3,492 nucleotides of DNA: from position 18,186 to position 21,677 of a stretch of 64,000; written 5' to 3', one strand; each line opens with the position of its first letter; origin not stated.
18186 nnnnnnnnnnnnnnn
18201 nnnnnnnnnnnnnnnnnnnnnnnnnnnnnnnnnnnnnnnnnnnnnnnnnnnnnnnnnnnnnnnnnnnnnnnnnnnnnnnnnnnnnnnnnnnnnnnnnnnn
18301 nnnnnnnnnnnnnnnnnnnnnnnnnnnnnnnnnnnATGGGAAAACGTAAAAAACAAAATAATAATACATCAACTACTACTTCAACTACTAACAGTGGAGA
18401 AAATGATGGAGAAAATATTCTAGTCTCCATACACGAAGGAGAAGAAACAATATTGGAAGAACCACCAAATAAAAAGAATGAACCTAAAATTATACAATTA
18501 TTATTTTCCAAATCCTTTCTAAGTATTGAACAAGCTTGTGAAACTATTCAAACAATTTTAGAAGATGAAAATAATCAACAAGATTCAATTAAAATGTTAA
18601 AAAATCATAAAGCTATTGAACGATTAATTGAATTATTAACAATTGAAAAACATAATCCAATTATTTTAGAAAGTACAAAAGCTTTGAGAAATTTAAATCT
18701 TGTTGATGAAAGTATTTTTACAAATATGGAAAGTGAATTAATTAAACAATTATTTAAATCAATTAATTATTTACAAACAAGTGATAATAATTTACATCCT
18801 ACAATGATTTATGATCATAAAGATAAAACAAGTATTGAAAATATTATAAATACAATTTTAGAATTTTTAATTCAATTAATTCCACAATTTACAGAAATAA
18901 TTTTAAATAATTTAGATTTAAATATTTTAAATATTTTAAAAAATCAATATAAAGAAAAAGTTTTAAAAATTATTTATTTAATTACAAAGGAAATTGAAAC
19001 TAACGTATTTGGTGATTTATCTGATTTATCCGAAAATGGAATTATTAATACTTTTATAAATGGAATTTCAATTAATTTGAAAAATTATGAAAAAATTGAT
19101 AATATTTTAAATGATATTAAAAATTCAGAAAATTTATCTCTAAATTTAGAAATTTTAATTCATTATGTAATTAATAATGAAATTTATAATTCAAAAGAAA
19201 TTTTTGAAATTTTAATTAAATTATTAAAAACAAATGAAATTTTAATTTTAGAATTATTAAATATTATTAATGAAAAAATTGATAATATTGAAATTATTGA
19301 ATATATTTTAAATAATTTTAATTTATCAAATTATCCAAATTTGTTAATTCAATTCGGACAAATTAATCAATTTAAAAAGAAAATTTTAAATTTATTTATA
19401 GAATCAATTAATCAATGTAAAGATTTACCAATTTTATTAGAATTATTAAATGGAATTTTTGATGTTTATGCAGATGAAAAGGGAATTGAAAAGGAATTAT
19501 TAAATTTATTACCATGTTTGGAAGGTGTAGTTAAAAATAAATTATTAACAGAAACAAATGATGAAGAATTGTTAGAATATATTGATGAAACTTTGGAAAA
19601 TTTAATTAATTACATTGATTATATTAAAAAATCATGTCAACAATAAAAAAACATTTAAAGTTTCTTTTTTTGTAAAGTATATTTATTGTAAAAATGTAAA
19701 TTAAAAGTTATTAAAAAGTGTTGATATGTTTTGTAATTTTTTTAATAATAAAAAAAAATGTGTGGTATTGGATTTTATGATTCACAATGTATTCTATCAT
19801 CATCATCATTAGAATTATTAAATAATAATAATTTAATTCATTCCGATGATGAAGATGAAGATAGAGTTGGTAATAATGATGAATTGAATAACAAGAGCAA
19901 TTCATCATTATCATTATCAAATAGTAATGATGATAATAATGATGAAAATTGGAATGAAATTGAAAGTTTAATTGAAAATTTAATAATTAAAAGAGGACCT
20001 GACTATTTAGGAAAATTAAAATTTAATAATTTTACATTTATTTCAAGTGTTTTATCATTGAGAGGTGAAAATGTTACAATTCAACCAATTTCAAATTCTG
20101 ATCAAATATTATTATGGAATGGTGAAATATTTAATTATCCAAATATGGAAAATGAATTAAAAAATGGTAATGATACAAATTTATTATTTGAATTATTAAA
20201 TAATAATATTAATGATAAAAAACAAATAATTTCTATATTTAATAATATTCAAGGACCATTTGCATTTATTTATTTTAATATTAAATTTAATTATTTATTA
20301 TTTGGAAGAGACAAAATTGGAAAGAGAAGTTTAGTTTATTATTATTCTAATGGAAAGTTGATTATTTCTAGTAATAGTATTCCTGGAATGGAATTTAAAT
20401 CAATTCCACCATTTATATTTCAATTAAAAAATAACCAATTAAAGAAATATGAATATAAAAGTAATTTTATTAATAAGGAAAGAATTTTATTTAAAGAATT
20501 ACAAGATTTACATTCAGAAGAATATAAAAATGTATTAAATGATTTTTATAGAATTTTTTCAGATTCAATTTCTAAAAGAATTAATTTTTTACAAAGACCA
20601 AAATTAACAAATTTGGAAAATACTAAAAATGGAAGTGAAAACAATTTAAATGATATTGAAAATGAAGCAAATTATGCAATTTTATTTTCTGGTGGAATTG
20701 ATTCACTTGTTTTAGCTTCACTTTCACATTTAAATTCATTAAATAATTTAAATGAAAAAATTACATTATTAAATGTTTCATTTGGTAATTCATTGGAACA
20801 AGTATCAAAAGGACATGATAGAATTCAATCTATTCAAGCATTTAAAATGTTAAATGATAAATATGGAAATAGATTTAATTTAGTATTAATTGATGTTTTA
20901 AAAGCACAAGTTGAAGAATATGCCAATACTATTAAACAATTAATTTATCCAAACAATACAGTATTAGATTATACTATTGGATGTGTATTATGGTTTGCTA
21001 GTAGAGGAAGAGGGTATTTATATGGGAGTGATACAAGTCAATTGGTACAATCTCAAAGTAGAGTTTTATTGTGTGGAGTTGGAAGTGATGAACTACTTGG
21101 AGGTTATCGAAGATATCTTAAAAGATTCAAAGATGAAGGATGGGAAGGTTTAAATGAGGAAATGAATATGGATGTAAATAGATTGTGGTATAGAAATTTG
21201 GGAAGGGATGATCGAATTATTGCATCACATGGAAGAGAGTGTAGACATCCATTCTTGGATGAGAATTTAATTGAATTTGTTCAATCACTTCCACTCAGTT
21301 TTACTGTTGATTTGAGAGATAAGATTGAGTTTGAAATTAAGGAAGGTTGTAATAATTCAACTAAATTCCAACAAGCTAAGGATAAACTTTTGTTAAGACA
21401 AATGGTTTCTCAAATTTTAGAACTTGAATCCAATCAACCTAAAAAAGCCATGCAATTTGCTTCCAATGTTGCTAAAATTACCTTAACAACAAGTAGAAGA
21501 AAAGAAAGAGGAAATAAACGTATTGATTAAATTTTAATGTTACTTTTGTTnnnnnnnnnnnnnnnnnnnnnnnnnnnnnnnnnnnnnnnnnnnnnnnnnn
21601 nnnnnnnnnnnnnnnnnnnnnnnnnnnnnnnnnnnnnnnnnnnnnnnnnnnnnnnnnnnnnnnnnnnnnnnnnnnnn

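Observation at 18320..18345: Only 4 nt separate the myosin TAA stop and the next same-strand ATG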

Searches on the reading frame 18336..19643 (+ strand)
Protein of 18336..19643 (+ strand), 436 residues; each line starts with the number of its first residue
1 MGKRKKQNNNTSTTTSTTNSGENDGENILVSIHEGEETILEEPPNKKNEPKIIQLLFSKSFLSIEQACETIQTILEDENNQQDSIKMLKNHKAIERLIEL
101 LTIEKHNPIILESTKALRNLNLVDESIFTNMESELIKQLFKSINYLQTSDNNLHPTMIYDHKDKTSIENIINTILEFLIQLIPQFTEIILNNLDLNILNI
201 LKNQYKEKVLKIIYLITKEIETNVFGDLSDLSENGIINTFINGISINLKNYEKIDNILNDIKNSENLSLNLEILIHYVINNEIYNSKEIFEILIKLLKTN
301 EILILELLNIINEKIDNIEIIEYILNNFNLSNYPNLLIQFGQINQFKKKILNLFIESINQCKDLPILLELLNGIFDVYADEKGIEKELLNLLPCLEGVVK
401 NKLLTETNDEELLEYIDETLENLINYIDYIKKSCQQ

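Call 8: search_protein_families(library=pfam, proteins=[window:18336-19643:+], max_evalue=0.01)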
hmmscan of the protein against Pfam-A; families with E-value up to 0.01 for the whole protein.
window:18336-19643:+ (436 aa): 3 families
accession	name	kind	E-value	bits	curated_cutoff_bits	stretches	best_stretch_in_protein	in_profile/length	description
PF25567.1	TPR_SYO1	-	2.8e-10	40.6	27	1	345-432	163-257/259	SYO1-like, TPR repeats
PF00514.29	Arm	-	0.00013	22.4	20.6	0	83-120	3-39/41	Armadillo/beta-catenin-like repeat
PF23654.1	ARM_LIN_2nd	-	0.0017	18.4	27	1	48-131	7-90/164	E3 ubiquitin-protein ligase LIN-like, ARM repeat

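Call 10: find_encoding_contigs(protein=window:18336-19643:+, flank=6000, max_places=4)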
Protein window:18336-19643:+ (436 aa): no gene with exactly this product is on record in the collection.

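Call 11: find_homologous_proteins(query=window:18336-19643:+)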
Query window:18336-19643:+ (436 aa): 3 proteins with E <= 0.001 among 8000 candidates.
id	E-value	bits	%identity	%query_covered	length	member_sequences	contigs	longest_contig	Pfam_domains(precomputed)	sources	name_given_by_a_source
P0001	3.5e-56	209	36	89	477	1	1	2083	-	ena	-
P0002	4.5e-48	182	37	89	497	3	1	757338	-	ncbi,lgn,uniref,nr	ncbi:hypothetical protein FDP41_005807 [Naegleria fowleri]|uniref:Uncharacterized protein n=1 Tax=Na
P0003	2.7e-45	173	36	89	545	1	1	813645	-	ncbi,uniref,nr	ncbi:hypothetical protein C9374_011326 [Naegleria lovaniensis]|uniref:Uncharacterized protein n=1 Ta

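Call 13: find_encoding_contigs(protein=P0002, flank=8000, max_places=3)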
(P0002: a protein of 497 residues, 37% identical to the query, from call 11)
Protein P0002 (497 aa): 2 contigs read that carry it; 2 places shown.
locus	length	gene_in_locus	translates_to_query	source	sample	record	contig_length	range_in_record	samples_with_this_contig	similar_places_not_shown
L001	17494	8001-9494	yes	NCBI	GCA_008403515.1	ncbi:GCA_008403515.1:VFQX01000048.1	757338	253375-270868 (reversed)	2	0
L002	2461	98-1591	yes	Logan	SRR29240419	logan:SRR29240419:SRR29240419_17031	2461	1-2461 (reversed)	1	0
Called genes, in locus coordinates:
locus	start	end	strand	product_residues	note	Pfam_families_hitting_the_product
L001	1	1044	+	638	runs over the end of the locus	-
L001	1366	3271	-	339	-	PF00503:G-alpha, PF00025:Arf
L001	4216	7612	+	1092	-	PF00063:Myosin_head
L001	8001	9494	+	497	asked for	-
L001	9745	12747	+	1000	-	-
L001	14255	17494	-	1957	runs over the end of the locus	PF02736:Myosin_N (weak), PF00063:Myosin_head, PF00038:Filament (faint), PF23649:FKBP15 (faint), PF24161:CCDC39 (weak), PF19220:Rod_CreS (weak), PF24161:CCDC39 (weak), PF01576:Myosin_tail_1 (weak)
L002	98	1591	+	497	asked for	-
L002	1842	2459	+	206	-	?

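Call 14: find_encoding_contigs(protein=P0003, flank=8000, max_places=3)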
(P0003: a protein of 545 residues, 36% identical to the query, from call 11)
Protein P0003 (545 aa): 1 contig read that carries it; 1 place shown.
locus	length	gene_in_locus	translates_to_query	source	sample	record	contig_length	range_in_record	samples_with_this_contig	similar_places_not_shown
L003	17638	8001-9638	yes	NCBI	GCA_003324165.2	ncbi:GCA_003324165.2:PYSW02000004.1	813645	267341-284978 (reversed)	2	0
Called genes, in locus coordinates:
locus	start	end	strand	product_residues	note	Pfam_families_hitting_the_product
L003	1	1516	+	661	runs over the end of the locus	-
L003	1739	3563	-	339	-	PF00503:G-alpha, PF00025:Arf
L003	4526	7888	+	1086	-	PF00063:Myosin_head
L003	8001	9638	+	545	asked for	-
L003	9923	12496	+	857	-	-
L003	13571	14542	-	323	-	PF13359:DDE_Tnp_4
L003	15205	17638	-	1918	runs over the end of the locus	PF02736:Myosin_N, PF00063:Myosin_head, PF00038:Filament (faint), PF19220:Rod_CreS (faint), PF01576:Myosin_tail_1 (weak), PF24161:CCDC39 (weak)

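Call 15: find_encoding_contigs(protein=P0001, flank=8000, max_places=3)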
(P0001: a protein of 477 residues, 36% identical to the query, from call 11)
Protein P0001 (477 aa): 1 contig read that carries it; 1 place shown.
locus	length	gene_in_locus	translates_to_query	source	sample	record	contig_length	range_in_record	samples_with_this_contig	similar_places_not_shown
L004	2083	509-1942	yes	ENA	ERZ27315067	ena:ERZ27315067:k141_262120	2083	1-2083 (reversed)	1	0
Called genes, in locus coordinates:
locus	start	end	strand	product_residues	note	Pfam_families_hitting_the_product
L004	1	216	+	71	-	?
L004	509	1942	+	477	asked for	-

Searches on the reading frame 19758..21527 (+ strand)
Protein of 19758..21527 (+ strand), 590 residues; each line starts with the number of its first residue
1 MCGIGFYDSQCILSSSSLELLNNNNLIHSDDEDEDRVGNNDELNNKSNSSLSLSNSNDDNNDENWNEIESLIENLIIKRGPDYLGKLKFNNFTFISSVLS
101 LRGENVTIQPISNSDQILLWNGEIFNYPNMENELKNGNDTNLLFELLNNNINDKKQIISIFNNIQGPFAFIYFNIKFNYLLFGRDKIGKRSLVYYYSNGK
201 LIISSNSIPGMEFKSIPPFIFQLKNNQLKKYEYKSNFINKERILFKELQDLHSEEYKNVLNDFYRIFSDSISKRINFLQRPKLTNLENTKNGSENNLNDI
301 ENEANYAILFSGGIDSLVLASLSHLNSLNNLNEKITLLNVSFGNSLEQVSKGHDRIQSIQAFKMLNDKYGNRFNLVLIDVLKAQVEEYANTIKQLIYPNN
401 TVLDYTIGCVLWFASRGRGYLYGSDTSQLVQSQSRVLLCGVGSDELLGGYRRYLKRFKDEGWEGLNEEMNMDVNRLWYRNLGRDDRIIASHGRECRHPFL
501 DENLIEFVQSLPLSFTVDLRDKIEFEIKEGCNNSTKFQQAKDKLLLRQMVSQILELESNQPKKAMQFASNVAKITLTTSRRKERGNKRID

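Call 8: search_protein_families(library=pfam, proteins=[window:19758-21527:+], max_evalue=0.01)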
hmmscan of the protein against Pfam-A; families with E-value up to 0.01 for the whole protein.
window:19758-21527:+ (590 aa): 3 families
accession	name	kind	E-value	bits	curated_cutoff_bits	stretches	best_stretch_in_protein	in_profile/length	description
PF00733.27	Asn_synthase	-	2.9e-18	67.1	21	2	460-562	202-284/354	Asparagine synthase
PF13537.11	GATase_7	-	4.5e-13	49.7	25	1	107-206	12-117/123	Glutamine amidotransferase domain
PF13522.11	GATase_6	-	7.9e-07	29.6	27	1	104-205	26-129/130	Glutamine amidotransferase domain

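Call 45: find_encoding_contigs(protein=window:19758-21527:+, flank=10000, max_places=3)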
Protein window:19758-21527:+ (590 aa): no gene with exactly this product is on record in the collection.
